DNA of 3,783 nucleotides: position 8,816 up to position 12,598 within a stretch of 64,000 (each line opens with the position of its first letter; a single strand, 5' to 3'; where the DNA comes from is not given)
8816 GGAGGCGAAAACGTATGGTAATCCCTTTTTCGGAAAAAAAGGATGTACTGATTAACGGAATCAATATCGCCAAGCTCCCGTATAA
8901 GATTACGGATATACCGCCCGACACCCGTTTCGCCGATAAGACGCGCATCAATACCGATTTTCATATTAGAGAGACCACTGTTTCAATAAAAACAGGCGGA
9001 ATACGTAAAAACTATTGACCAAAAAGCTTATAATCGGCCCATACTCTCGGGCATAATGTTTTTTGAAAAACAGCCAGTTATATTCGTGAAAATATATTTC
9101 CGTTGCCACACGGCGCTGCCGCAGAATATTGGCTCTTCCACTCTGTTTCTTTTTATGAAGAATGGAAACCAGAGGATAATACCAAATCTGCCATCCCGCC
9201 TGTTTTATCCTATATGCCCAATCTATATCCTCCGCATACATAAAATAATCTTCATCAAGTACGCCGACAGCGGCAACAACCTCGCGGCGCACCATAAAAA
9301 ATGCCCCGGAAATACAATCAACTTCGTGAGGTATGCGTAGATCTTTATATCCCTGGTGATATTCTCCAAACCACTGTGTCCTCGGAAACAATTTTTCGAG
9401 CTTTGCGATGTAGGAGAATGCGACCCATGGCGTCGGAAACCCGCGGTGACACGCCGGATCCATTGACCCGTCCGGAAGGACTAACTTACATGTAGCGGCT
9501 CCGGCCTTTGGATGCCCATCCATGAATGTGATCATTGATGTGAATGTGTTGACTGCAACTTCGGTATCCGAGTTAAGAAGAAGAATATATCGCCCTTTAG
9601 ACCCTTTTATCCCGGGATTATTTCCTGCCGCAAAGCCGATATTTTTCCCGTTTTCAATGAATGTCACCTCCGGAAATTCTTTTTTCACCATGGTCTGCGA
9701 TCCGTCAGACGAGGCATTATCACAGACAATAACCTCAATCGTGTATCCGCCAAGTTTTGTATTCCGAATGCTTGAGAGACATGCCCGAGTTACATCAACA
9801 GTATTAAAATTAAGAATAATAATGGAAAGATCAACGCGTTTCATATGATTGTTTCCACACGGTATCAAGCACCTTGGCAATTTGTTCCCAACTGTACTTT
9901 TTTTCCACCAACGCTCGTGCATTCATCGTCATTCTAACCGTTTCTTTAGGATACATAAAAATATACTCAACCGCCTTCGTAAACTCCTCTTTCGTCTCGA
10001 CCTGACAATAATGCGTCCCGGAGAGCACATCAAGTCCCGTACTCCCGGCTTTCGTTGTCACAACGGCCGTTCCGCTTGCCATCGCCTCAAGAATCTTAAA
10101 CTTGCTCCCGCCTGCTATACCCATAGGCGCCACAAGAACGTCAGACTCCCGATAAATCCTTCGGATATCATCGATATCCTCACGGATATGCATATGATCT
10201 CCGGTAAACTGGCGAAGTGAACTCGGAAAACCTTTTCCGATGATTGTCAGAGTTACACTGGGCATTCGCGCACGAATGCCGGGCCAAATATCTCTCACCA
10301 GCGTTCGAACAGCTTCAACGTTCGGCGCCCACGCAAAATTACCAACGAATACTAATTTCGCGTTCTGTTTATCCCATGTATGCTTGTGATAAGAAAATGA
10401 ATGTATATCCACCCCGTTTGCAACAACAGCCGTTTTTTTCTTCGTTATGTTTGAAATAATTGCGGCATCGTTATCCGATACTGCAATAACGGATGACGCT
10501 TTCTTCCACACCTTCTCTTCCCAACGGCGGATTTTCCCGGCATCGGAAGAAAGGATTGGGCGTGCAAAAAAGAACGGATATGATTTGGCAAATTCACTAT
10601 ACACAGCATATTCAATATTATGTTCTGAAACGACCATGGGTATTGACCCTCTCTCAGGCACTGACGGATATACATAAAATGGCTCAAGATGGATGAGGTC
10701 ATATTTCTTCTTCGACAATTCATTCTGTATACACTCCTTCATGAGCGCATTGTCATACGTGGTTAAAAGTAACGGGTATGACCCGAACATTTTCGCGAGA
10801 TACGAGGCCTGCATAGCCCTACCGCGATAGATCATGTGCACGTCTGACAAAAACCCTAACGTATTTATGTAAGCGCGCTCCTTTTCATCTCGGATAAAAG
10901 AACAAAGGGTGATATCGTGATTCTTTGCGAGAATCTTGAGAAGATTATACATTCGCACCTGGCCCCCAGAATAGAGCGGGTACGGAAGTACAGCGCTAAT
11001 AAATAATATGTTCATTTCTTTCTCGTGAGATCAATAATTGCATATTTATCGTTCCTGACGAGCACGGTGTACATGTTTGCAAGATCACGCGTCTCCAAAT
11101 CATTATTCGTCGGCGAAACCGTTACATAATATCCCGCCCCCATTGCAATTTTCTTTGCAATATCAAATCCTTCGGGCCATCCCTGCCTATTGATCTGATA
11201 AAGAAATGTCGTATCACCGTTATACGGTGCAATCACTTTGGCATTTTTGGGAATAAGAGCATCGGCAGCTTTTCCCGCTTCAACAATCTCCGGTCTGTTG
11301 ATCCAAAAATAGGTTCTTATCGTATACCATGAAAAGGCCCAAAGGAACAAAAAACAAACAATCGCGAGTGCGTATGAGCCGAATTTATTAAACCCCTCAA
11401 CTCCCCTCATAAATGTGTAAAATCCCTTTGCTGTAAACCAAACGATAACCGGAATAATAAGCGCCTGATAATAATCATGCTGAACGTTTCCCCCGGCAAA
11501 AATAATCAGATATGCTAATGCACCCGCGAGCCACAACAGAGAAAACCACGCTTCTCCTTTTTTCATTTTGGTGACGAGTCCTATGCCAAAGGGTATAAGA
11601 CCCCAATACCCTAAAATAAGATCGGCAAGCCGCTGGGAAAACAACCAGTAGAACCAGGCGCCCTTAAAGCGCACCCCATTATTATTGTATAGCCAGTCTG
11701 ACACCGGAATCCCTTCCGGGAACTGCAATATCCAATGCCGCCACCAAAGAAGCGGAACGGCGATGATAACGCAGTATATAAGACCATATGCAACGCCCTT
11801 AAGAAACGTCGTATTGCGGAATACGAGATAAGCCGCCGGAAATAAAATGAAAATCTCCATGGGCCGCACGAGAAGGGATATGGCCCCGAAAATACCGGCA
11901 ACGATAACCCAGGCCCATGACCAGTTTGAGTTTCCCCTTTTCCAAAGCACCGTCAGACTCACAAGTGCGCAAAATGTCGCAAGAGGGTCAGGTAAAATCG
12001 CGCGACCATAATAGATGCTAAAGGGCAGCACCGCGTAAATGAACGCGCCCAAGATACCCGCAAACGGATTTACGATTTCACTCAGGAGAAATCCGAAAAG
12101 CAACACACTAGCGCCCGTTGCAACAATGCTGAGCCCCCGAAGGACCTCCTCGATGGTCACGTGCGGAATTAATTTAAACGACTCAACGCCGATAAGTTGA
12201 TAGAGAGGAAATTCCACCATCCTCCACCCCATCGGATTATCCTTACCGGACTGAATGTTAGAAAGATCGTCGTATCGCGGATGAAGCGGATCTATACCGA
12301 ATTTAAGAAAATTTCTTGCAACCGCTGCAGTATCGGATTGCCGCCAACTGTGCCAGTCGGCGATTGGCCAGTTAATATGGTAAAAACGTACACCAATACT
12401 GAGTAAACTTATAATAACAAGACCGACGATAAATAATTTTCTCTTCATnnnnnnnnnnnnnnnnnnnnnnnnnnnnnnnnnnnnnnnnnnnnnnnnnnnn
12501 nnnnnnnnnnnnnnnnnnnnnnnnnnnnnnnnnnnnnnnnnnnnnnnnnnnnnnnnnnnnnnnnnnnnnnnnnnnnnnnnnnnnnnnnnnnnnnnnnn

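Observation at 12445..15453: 1002-aa fusion of an O-antigen ligase/polymerase-like (Wzy_C) module with a second GT-C-like membrane module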

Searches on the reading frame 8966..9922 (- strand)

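Call 7: search_protein_families(library=pfam, proteins=[window:8966-9922:-], max_evalue=10)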
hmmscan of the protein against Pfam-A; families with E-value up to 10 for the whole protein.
window:8966-9922:- (318 aa): 4 families
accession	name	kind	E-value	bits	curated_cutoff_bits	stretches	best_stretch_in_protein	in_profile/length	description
PF00535.33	Glycos_transf_2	-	4.3e-21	76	23.3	1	33-217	1-165/168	Glycosyl transferase family 2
PF13641.12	Glyco_tranf_2_3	-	3.3e-13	50.6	27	1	32-272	3-209/230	Glycosyltransferase like family 2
PF13632.12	Glyco_trans_2_3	-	9.6e-09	35.8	27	1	112-277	1-143/198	Glycosyl transferase family group 2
PF13506.12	Glyco_transf_21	-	0.00034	20.5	21.7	1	109-269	30-169/174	Glycosyl transferase family 21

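Call 55: search_protein_families(library=ncbifam, proteins=[window:8966-9922:-], max_evalue=0.001)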
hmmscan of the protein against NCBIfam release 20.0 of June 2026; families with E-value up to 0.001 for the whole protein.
window:8966-9922:- (318 aa): 15 families
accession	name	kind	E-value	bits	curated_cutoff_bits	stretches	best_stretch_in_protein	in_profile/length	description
NF041875.1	EPS_EpsD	equivalog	9.8e-17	61.3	370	1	32-264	1-214/325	exopolysaccharide biosynthesis glycosyltransferase EpsD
TIGR03937.1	PgaC_IcaA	equivalog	1.2e-15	57.5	422.3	2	30-144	45-160/407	poly-beta-1,6-N-acetyl-D-glucosamine synthase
TIGR03965.1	mycofact_glyco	equivalog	4.1e-14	52.3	280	2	201-262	226-286/467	mycofactocin biosynthesis glycosyltransferase MftF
NF038302.1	EPS_HpsE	equivalog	6.9e-14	51.5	300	2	30-146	1-123/307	hormogonium polysaccharide biosynthesis glycosyltransferase HpsE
TIGR01556.1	rhamnosyltran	subfamily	8.9e-13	48.1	200.55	2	199-257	143-201/281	rhamnosyltransferase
TIGR03111.1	glyc2_xrt_Gpos1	hypoth_equivalog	1.3e-11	44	363.95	1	31-241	50-250/439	TIGR03111 family XrtG-associated glycosyltransferase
NF007482.0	PRK10073.1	equivalog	2.2e-10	40.1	423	1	30-133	6-109/334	glycosyltransferase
NF047683.1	TeichurnBiosyTuaG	equivalog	1.5e-07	31.3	400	1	30-144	6-121/252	teichuronic acid biosynthesis protein TuaG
TIGR04283.1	glyco_like_mftF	equivalog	1.8e-07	31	182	1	32-142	1-106/221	TIGR04283 family arsenosugar biosynthesis glycosyltransferase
NF038299.1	EPS_HpsN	equivalog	4e-06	26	425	1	32-287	3-252/317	hormogonium polysaccharide biosynthesis glycosyltransferase HpsN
TIGR04242.1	nodulat_NodC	equivalog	6.7e-06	25.3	550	1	25-148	45-169/395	chitooligosaccharide synthase NodC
NF053739.1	GlytfEpsEBac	equivalog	1.2e-05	24.4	450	1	33-139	4-112/265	glycosyltransferase EpsE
NF050050.1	ProtGlycPglI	equivalog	1.6e-05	24.4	500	1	31-132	3-106/306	GalNAc(5)-diNAcBac-PP-undecaprenol beta-1,3-glucosyltransferase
TIGR04009.1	wcaE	equivalog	0.00028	20.3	369.2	1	32-119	3-92/248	colanic acid biosynthesis glycosyltransferase WcaE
NF045692.1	OglycostaseCruG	equivalog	0.00099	18.1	600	0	31-81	42-90/386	2'-O-glycosyltransferase CruG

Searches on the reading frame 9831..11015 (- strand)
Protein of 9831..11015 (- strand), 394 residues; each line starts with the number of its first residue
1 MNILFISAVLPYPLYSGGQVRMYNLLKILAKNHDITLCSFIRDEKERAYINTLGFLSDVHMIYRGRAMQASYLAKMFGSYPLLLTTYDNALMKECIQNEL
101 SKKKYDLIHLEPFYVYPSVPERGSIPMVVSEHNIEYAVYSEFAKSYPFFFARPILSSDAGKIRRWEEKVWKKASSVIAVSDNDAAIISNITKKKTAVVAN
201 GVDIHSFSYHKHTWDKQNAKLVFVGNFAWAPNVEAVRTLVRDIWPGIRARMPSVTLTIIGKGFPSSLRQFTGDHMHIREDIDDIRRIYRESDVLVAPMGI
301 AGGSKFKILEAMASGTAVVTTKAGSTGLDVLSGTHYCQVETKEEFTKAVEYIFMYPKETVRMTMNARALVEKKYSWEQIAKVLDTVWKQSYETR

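Call 7: search_protein_families(library=pfam, proteins=[window:9831-11015:-], max_evalue=10)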
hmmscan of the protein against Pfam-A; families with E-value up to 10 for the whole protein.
window:9831-11015:- (394 aa): 5 families
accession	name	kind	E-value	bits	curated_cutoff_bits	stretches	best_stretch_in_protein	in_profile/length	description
PF13692.12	Glyco_trans_1_4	-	3.7e-21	76.3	27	1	220-351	3-138/142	Glycosyl transferases group 1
PF13439.12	Glyco_transf_4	-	7.6e-12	46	28.5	1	16-204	2-168/170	Glycosyltransferase Family 4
PF13524.12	Glyco_trans_1_2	-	4.3e-09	36.9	25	1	249-381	10-140/144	Glycosyl transferase-like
PF00534.26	Glycos_transf_1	-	3.3e-08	33.7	26.4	1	211-367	8-170/172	Glycosyl transferases group 1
PF13579.12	Glyco_trans_4_4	-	0.027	15.2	29.7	1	101-201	68-158/158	Glycosyl transferase 4-like domain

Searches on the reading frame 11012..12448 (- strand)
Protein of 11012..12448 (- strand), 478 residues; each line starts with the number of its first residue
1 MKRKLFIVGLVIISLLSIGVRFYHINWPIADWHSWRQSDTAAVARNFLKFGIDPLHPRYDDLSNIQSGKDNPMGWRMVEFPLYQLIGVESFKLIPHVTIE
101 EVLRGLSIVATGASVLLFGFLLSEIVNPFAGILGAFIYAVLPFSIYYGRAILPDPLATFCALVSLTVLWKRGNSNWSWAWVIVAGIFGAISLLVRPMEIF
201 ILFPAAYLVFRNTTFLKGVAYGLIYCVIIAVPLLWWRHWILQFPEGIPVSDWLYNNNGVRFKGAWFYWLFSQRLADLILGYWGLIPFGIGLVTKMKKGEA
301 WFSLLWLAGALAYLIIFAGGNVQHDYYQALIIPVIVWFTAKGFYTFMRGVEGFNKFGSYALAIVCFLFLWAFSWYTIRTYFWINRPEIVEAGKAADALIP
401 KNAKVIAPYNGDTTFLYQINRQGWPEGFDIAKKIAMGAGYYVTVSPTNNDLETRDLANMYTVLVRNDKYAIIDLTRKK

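Call 7: search_protein_families(library=pfam, proteins=[window:11012-12448:-], max_evalue=10)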
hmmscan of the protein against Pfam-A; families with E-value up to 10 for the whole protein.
window:11012-12448:- (478 aa): 3 families
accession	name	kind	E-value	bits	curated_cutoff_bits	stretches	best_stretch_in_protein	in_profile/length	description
PF13231.12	PMT_2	-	4.4e-07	30.7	26.1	1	100-236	21-160/160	Dolichyl-phosphate-mannose-protein mannosyltransferase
PF02366.24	PMT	-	4.9e-07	30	22.7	1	103-243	85-222/245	Dolichyl-phosphate-mannose-protein mannosyltransferase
PF20118.4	DUF6508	-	0.21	11.9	23.6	0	449-469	82-102/129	Family of unknown function (DUF6508)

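Call 55: search_protein_families(library=ncbifam, proteins=[window:11012-12448:-], max_evalue=0.001)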
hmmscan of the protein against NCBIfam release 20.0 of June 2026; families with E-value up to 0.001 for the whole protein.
window:11012-12448:- (478 aa): 0 families
